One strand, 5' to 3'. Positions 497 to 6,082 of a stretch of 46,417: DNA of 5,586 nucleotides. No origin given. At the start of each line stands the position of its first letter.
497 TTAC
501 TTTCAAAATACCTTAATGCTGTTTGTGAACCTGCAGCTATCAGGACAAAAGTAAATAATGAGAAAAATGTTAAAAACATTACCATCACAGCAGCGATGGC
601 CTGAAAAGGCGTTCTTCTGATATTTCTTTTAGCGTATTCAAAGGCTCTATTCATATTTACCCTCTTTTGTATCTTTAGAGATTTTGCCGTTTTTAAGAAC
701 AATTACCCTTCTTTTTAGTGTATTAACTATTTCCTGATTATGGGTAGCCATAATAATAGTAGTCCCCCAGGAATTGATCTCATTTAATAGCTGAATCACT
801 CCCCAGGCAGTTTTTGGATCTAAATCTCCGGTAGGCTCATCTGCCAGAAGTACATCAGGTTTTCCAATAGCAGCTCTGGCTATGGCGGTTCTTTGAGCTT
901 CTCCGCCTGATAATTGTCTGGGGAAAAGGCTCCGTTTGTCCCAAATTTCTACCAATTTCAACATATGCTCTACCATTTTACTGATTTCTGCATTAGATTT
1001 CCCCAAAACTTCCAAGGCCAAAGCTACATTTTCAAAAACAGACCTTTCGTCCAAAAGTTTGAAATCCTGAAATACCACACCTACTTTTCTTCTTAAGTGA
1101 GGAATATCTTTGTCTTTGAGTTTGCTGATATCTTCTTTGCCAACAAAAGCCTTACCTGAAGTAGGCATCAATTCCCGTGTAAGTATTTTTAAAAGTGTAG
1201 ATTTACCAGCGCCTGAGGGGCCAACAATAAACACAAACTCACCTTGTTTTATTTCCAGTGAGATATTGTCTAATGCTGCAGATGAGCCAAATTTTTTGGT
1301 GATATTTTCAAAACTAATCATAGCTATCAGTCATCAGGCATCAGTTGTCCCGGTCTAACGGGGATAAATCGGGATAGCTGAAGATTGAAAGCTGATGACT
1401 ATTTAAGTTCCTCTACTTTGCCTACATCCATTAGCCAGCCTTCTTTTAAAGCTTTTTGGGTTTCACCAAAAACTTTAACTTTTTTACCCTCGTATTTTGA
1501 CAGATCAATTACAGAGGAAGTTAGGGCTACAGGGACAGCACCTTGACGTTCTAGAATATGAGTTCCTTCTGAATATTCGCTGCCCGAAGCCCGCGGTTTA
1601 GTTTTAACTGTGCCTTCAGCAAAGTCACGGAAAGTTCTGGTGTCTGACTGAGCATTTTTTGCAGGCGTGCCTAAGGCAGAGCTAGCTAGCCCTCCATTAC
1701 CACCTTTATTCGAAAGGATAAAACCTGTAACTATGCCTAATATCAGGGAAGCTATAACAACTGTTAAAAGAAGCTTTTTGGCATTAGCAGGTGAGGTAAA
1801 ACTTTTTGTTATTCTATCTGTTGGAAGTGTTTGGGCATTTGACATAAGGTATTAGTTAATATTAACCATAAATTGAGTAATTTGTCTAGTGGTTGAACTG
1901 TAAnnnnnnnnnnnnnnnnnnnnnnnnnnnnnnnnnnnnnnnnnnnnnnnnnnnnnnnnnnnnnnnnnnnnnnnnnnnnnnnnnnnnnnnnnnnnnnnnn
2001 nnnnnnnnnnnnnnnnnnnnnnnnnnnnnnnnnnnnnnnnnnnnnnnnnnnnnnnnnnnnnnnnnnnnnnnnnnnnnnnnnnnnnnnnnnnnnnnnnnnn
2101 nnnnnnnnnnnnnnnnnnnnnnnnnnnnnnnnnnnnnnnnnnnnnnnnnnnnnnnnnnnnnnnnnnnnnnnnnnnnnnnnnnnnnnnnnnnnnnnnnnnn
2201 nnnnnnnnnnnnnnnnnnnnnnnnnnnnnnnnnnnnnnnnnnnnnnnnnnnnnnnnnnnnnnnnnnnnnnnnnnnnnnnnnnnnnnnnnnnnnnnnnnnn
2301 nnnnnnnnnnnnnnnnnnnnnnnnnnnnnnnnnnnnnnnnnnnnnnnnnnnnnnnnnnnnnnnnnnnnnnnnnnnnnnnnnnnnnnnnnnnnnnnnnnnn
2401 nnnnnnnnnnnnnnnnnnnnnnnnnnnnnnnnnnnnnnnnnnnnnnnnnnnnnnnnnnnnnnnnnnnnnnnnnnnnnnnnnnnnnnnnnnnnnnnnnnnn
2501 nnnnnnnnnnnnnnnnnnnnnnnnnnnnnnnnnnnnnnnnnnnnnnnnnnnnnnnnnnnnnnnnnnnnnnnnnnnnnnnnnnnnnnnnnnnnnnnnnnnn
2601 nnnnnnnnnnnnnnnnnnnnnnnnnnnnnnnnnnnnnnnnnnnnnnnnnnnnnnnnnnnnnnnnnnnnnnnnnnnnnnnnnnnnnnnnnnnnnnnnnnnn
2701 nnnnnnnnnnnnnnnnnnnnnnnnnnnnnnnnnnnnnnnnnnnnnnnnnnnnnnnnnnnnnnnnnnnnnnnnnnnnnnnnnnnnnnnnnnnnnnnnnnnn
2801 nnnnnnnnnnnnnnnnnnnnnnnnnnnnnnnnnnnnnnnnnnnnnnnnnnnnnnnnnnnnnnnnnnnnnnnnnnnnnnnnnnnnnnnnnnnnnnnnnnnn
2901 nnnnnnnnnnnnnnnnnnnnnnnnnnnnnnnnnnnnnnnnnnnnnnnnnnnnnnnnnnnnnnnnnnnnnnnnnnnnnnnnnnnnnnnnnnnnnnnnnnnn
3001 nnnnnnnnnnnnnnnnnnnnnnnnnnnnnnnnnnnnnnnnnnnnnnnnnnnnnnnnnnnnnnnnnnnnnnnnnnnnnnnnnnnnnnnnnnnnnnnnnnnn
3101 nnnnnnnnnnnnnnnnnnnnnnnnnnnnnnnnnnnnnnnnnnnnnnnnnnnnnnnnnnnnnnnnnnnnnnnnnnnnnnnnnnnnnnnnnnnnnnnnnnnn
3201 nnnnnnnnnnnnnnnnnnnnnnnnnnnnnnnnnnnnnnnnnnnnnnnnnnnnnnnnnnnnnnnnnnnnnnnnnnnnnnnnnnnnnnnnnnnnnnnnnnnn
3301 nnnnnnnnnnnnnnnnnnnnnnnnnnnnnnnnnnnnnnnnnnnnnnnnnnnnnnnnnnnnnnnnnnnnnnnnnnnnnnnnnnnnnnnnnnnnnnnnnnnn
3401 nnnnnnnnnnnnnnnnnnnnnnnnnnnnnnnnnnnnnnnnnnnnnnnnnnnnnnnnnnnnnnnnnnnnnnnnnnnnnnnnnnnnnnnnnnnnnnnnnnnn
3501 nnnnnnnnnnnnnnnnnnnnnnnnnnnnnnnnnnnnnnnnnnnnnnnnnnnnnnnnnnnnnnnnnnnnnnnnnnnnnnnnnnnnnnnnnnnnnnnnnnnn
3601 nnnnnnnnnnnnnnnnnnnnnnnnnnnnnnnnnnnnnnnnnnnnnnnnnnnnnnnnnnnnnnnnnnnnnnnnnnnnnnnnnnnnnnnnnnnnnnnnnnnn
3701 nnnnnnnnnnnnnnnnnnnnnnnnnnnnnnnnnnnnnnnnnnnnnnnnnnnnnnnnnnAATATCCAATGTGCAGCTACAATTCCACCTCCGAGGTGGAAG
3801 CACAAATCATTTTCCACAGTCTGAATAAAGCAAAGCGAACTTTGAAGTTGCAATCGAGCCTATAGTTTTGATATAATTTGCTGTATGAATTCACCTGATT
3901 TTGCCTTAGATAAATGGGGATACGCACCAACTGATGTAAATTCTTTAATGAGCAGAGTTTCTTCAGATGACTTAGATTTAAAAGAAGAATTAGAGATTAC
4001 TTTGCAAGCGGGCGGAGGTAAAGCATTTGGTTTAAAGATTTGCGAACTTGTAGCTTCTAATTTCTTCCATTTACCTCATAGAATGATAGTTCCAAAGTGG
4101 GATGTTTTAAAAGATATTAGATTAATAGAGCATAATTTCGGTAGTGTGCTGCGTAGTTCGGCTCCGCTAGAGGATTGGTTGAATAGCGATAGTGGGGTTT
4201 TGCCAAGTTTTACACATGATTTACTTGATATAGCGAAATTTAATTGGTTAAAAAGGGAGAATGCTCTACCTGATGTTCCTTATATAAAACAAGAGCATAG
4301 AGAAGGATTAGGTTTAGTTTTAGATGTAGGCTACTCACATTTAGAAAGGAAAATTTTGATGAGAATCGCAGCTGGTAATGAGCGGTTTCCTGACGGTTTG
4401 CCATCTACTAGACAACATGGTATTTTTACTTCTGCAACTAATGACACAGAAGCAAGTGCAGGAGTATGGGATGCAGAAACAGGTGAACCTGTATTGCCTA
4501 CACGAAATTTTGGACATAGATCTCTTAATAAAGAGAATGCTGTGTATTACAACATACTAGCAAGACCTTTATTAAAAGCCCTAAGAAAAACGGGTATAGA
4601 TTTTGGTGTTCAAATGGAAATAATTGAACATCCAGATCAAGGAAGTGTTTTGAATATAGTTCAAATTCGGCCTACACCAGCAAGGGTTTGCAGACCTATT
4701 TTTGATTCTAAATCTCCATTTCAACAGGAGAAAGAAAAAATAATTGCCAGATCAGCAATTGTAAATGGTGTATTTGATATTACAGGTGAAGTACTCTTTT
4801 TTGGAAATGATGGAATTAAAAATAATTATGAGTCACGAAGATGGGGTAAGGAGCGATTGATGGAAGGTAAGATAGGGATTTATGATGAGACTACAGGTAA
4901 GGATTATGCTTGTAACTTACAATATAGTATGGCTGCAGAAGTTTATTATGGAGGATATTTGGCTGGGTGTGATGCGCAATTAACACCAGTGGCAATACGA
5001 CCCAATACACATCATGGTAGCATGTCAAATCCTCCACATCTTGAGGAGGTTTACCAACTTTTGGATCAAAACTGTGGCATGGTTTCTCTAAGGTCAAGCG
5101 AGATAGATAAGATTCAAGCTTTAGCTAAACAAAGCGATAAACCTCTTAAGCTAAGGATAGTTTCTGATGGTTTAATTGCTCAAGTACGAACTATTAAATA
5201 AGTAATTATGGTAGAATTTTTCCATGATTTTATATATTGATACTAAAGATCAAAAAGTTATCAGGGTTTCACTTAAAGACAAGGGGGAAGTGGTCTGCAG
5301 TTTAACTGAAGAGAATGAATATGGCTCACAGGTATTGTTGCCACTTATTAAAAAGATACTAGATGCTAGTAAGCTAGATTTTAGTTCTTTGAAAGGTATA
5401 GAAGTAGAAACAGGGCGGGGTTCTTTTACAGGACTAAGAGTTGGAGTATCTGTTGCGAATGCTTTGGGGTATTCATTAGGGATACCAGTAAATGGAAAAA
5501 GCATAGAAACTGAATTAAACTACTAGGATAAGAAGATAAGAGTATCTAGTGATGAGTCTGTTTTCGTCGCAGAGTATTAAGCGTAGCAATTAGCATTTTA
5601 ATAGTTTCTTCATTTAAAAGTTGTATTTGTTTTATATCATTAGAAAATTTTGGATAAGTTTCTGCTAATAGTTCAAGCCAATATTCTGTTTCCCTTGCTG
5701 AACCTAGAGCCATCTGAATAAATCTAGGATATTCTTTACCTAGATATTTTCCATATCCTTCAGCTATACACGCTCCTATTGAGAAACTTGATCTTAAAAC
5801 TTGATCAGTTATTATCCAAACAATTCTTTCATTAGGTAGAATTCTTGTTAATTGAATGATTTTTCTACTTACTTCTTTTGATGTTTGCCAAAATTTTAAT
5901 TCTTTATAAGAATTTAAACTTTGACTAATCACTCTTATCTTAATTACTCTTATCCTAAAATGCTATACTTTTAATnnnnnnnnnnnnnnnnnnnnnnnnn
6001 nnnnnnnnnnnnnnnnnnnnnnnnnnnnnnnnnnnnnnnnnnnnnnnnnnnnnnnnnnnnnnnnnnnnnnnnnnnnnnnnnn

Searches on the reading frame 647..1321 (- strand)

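Call 12: search_protein_families(library=pfam, proteins=[window:647-1321:-], max_evalue=0.01)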
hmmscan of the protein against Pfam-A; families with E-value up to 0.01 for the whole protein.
window:647-1321:- (224 aa): 21 families
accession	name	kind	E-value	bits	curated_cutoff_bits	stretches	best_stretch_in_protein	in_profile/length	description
PF00005.33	ABC_tran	-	2.7e-37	128.9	25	1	17-164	1-136/137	ABC transporter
PF13304.12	AAA_21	-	6.1e-10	40.1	27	2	148-200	252-304/304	AAA domain, putative AbiEii toxin, Type IV TA system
PF02463.25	SMC_N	-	1.2e-06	28.5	40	1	21-210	19-213/220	RecF/RecN/SMC N terminal domain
PF13401.12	AAA_22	-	2.4e-05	25.1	27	1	26-124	4-79/130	AAA domain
PF20720.3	nSTAND3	-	2.5e-05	24.5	27.2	1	20-71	10-60/155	Novel STAND NTPase 3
PF03193.22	RsgA_GTPase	-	4.3e-05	23.9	30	1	15-50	95-129/174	RsgA GTPase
PF13191.12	AAA_16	-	5.6e-05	24.1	32.6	1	25-73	22-64/167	AAA ATPase domain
PF03215.21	Rad17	-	7.3e-05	23.2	23.8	1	16-54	34-72/186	Rad17 P-loop domain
PF13555.12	AAA_29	-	7.5e-05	22.8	27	1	21-55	16-50/61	P-loop containing region of AAA domain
PF13238.12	AAA_18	-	0.00041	21.2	29.4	1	30-70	1-42/128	AAA domain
PF25199.1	nSTAND_NTPase5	-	0.00043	20.6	34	1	25-86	39-104/145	Novel STAND NTPase 5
PF01926.29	MMR_HSR1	-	0.00067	20.2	21.9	1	30-67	2-39/113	50S ribosome-binding GTPase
PF01637.24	ATPase_2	-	0.0012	19.1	33.2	1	23-113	16-112/225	ATPase domain predominantly from Archaea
PF20703.3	nSTAND1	-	0.0013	18.9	27.1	1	11-45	17-51/379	Novel STAND NTPase 1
PF13166.12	AAA_13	-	0.0014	17.9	36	0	29-124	18-105/713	AAA domain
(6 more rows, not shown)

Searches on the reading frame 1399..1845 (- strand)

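Call 12: search_protein_families(library=pfam, proteins=[window:1399-1845:-], max_evalue=0.01)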
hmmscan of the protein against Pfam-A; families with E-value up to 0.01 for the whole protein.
window:1399-1845:- (148 aa): 0 families

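Call 42: search_protein_families(library=pfam, proteins=[window:1399-1845:-], max_evalue=10)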
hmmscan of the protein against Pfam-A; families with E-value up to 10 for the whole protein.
window:1399-1845:- (148 aa): 3 families
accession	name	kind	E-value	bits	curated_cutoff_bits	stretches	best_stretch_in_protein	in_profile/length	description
PF01565.28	FAD_binding_4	-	0.062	13.4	26.4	1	20-53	81-114/139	FAD binding domain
PF02588.21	YitT_membrane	-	0.075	12.9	24.3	1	21-54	92-125/205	Uncharacterised 5xTM membrane BCR, YitT family COG1284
PF08567.17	PH_TFIIH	-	0.16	12.7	27.1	1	4-32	28-56/88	TFIIH p62 subunit, N-terminal domain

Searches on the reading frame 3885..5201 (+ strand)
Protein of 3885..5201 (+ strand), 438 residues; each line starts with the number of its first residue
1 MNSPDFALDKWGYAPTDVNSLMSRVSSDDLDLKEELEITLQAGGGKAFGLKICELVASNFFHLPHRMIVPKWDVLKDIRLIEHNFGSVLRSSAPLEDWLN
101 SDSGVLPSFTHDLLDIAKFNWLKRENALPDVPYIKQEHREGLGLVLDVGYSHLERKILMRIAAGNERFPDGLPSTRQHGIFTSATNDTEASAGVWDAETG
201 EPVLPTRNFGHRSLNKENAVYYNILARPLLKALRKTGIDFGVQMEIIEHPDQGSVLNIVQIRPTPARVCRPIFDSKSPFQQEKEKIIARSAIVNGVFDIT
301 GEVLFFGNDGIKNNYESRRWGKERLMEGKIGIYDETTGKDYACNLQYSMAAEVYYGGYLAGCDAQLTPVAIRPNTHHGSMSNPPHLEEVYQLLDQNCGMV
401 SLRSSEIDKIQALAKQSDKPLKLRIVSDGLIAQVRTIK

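Call 12: search_protein_families(library=pfam, proteins=[window:3885-5201:+], max_evalue=0.01)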
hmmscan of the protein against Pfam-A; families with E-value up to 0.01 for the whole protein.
window:3885-5201:+ (438 aa): 0 families

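Call 42: search_protein_families(library=pfam, proteins=[window:3885-5201:+], max_evalue=10)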
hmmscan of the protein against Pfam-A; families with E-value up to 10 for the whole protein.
window:3885-5201:+ (438 aa): 1 family
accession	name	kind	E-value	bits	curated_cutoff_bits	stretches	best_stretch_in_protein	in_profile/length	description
PF01425.27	Amidase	-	0.14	11.6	27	1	322-425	329-434/445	Amidase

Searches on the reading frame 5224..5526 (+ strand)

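Call 12: search_protein_families(library=pfam, proteins=[window:5224-5526:+], max_evalue=0.01)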
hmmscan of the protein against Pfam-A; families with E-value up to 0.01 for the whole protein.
window:5224-5526:+ (100 aa): 1 family
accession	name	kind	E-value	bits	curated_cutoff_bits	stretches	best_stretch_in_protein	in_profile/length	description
PF00814.31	TsaD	-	1.1e-11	45.4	24.8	1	35-90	30-85/264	tRNA N6-adenosine threonylcarbamoyltransferase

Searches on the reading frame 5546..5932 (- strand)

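Call 12: search_protein_families(library=pfam, proteins=[window:5546-5932:-], max_evalue=0.01)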
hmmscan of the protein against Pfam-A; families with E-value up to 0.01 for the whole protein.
window:5546-5932:- (128 aa): 1 family
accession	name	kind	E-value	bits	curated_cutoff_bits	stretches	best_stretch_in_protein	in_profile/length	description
PF05635.17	23S_rRNA_IVP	-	1.3e-23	83.6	33.8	1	10-115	1-105/106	23S rRNA-intervening sequence protein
